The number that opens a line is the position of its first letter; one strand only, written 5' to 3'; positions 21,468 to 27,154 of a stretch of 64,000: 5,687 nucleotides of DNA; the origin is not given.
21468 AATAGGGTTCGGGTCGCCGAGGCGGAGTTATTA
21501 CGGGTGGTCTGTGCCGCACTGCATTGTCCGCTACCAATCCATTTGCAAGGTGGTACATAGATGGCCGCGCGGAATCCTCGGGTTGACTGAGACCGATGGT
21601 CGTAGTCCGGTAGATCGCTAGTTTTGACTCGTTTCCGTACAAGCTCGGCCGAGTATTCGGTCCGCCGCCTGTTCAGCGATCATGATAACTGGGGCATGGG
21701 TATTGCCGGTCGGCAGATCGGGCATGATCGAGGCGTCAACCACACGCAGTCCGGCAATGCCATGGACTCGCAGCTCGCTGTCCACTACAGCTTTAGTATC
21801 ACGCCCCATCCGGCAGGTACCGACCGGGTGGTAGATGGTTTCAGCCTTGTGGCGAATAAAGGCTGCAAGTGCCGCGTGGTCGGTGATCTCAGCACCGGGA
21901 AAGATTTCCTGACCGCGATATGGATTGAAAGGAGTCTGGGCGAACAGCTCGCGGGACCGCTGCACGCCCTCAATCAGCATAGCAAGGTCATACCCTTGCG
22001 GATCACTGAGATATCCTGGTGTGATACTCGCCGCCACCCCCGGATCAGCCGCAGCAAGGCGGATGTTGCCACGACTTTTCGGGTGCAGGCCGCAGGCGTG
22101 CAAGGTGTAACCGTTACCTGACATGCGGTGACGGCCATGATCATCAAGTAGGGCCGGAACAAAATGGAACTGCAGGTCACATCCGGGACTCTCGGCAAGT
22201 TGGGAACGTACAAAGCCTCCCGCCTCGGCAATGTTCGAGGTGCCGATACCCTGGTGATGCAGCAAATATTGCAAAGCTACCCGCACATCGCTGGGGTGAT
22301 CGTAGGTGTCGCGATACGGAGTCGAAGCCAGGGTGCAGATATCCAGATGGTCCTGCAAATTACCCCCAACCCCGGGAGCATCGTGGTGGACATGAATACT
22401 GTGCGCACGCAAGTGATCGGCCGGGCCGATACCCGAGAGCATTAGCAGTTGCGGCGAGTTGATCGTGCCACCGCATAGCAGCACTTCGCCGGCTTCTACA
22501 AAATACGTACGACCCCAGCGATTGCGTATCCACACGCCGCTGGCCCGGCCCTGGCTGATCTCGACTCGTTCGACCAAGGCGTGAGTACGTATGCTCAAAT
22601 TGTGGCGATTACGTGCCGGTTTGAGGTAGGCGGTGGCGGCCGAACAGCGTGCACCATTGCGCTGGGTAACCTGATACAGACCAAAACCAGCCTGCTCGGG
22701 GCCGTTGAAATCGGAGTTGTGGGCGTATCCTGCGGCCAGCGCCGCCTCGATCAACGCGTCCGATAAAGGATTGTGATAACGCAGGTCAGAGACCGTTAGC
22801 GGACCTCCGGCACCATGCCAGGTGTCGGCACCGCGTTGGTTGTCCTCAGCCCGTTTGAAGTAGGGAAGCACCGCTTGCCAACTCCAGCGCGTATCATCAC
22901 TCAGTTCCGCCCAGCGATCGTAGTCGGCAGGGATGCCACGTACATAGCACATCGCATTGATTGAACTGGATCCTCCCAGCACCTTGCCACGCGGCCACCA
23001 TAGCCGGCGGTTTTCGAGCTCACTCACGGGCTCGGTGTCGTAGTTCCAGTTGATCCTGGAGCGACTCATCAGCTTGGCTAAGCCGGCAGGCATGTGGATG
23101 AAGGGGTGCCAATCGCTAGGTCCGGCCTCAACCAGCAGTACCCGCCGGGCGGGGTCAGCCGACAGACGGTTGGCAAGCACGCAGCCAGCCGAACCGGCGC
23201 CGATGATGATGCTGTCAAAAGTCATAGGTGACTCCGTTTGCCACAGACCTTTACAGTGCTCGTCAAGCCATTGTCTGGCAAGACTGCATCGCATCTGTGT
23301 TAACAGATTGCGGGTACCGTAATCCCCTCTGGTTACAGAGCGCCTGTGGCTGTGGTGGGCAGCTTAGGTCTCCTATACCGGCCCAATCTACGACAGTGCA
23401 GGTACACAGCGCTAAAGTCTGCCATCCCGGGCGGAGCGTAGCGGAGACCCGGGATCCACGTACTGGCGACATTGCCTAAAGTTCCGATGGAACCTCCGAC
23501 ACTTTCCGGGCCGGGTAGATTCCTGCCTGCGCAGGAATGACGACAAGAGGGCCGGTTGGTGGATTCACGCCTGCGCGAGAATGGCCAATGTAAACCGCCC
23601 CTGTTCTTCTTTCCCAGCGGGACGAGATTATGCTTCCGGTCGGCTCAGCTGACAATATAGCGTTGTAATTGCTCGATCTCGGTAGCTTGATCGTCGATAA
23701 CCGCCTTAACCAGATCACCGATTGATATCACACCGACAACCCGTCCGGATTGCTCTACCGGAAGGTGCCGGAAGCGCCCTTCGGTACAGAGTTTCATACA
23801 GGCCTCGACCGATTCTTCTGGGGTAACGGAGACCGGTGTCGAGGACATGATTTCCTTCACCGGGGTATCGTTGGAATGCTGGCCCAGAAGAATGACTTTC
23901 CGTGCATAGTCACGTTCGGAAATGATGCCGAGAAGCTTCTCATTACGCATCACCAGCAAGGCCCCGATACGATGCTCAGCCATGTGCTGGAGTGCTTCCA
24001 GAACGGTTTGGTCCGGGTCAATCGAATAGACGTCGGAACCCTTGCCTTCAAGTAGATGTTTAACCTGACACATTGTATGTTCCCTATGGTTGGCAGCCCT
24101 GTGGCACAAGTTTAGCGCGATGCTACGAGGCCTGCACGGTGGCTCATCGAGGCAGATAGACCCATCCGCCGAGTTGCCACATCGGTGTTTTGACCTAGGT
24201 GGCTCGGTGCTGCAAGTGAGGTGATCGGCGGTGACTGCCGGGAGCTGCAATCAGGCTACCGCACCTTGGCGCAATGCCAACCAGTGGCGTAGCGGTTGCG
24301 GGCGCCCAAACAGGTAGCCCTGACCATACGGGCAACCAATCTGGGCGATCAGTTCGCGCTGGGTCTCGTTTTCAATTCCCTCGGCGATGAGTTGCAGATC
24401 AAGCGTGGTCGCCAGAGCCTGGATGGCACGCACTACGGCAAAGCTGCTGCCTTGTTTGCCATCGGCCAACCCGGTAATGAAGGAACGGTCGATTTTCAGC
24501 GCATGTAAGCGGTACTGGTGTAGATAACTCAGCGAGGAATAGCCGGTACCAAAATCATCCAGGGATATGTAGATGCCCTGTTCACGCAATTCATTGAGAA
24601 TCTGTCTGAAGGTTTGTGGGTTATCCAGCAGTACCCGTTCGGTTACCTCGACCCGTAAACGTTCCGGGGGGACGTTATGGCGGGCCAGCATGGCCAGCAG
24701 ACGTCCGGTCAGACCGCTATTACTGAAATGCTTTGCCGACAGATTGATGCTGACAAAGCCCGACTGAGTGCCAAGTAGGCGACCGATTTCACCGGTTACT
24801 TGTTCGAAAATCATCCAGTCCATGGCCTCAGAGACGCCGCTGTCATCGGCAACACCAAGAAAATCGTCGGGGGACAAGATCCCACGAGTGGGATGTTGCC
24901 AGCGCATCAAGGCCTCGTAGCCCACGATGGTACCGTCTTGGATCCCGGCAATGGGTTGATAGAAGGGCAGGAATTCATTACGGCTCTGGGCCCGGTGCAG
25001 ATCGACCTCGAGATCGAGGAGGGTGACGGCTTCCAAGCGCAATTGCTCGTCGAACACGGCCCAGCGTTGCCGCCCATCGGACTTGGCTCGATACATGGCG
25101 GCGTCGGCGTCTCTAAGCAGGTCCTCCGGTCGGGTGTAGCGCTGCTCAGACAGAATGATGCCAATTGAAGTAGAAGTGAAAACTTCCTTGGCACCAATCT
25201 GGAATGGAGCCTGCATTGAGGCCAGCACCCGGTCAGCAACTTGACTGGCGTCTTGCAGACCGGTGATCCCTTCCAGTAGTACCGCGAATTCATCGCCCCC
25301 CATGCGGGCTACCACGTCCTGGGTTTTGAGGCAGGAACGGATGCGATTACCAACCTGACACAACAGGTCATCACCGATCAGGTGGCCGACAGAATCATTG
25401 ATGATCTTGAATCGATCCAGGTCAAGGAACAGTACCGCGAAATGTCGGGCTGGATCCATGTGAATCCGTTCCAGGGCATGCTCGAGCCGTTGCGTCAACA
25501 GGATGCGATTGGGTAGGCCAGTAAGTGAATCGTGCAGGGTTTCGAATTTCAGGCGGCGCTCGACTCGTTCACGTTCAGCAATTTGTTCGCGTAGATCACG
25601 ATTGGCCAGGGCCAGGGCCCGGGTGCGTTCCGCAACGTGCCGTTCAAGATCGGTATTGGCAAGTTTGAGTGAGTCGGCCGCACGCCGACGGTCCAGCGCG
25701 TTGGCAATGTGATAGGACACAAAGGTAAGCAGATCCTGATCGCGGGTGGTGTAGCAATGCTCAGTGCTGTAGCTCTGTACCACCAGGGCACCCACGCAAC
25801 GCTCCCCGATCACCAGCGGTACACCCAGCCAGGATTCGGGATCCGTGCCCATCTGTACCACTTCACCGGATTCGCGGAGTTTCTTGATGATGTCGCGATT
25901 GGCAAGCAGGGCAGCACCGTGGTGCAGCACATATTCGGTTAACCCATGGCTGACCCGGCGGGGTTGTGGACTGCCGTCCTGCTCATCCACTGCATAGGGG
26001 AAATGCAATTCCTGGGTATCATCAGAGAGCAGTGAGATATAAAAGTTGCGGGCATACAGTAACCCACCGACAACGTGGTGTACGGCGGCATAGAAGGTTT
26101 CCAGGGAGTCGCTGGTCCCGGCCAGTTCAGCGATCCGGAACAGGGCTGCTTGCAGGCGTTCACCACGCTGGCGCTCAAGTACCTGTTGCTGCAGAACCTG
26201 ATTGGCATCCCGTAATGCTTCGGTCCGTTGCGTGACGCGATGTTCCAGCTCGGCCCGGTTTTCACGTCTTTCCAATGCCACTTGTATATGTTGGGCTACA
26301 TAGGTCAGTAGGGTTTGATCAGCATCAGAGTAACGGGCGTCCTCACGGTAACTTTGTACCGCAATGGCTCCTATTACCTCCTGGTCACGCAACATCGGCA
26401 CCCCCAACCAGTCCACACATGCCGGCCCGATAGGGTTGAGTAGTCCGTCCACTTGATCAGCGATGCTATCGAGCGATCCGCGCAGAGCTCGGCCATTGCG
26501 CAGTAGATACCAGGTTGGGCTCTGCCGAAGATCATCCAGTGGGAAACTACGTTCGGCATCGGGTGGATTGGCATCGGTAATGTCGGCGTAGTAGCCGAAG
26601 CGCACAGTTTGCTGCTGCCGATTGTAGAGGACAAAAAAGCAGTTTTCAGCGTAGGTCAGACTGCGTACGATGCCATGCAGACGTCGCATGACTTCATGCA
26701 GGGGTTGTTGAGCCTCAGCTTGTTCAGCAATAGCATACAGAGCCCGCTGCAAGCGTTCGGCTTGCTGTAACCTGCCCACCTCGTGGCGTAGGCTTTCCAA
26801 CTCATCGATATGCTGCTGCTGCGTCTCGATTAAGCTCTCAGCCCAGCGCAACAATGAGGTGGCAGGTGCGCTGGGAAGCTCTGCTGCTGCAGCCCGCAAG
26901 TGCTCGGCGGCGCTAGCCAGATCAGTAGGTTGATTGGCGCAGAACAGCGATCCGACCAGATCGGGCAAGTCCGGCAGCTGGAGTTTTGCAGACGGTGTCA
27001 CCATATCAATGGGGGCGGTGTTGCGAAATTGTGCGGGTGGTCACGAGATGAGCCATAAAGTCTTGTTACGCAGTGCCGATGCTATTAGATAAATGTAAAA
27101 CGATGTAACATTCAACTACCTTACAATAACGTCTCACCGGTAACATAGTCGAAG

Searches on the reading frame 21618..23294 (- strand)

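Call 62: search_protein_families(library=pfam, max_evalue=1e-12, proteins=[window:21618-23294:-])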
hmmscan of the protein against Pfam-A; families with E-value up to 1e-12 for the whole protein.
window:21618-23294:- (558 aa): 2 families
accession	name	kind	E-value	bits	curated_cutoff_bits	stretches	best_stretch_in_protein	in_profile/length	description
PF00732.25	GMC_oxred_N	-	7.4e-56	189.8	23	1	26-317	1-217/218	GMC oxidoreductase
PF05199.19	GMC_oxred_C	-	1.4e-37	129.8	24.6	1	405-540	1-139/139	GMC oxidoreductase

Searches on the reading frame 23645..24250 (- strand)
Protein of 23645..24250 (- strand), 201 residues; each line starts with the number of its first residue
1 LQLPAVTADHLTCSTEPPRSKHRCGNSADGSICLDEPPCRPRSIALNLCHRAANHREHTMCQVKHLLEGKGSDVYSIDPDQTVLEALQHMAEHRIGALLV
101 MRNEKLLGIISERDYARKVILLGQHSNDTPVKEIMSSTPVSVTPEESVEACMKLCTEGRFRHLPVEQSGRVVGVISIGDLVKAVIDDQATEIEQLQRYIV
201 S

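Call 62: search_protein_families(library=pfam, max_evalue=1e-12, proteins=[window:23645-24250:-])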
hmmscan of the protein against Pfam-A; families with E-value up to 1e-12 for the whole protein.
window:23645-24250:- (201 aa): 1 family
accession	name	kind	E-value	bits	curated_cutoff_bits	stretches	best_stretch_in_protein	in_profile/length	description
PF00571.33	CBS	-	3.5e-26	91.7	24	0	131-185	1-56/57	CBS domain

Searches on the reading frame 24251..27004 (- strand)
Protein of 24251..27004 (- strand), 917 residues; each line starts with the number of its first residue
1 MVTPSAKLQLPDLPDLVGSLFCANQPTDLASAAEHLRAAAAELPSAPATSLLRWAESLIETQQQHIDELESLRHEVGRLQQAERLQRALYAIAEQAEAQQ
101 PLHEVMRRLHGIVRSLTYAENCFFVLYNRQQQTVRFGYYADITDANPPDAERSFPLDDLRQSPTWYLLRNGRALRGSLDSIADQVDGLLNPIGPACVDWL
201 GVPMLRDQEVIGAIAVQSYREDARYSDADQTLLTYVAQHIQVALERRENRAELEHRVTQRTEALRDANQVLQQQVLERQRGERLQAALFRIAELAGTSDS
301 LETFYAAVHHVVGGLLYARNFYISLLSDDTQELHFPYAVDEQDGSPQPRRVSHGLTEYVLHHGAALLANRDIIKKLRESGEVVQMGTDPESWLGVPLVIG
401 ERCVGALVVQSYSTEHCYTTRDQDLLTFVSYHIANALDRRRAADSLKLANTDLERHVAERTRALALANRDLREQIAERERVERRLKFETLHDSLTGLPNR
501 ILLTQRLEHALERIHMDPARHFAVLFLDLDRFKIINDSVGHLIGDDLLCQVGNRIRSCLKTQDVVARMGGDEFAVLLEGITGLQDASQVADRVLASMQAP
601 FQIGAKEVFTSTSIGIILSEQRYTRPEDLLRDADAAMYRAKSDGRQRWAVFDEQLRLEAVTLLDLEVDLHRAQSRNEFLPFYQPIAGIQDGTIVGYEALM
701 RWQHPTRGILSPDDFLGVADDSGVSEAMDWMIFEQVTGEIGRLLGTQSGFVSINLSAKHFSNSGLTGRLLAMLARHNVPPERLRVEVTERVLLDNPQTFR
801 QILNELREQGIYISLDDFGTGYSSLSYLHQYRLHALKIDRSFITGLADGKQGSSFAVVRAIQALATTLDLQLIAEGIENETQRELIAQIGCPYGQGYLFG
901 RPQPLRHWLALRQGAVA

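Call 62: search_protein_families(library=pfam, max_evalue=1e-12, proteins=[window:24251-27004:-])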
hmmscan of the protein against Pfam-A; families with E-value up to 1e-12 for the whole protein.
window:24251-27004:- (917 aa): 4 families
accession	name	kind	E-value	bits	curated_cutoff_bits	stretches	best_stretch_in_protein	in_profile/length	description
PF00563.25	EAL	-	1.8e-66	224.3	31.3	1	668-902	3-236/236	EAL domain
PF00990.26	GGDEF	-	3.4e-49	167.1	23.8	1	490-647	2-161/161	Diguanylate cyclase, GGDEF domain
PF13185.12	GAF_2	-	8.7e-30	104.1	28.6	1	100-245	2-136/136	GAF domain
PF01590.32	GAF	-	2.1e-18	67.5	22.4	0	102-244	2-133/133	GAF domain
